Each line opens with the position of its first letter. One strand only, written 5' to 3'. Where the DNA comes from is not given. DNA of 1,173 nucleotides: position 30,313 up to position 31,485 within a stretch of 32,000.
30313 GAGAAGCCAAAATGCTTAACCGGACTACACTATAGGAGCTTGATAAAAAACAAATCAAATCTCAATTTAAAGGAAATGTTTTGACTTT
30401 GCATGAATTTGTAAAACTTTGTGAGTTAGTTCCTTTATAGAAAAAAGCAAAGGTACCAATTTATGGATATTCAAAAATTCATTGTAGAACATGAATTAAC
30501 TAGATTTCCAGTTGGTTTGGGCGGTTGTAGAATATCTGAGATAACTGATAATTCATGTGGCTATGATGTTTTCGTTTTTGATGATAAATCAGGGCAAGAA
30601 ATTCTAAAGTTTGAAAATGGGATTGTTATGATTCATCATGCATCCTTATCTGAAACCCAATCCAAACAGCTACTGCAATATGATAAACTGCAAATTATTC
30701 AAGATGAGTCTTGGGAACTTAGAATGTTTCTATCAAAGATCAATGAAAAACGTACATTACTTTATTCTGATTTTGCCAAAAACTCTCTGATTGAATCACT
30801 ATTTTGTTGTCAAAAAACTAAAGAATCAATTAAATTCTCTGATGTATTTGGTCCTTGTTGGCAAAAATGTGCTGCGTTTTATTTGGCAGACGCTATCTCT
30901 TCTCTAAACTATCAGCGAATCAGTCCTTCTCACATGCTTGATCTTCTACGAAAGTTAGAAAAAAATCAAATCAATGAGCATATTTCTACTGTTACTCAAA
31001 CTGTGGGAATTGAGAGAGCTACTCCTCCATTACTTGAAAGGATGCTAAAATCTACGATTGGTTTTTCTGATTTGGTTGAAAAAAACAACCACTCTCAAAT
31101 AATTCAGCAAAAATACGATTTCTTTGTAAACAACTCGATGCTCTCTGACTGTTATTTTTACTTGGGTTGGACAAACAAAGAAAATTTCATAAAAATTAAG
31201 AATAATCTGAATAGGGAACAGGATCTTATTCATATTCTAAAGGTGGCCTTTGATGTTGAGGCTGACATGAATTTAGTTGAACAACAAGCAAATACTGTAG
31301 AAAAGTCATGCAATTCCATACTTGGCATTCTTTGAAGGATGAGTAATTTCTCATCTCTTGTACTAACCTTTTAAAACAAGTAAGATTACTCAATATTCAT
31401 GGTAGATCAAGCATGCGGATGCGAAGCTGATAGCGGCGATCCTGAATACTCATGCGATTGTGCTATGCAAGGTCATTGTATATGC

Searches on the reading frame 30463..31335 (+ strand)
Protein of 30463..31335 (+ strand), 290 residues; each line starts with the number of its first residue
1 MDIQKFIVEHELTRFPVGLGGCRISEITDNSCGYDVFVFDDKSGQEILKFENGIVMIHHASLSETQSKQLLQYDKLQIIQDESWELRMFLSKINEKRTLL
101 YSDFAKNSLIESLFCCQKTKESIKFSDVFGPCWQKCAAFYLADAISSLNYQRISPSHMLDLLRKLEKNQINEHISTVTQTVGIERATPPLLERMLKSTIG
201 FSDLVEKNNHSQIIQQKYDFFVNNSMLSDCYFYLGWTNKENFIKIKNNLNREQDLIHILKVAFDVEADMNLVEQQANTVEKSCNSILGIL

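Call 7: search_protein_families(library=pfam, proteins=[window:30463-31335:+], max_evalue=0.01)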
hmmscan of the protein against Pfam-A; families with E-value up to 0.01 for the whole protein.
window:30463-31335:+ (290 aa): 0 families

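Call 59: find_encoding_contigs(protein=window:30463-31335:+, flank=10000, max_places=3)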
Protein window:30463-31335:+ (290 aa): no gene with exactly this product is on record in the collection.
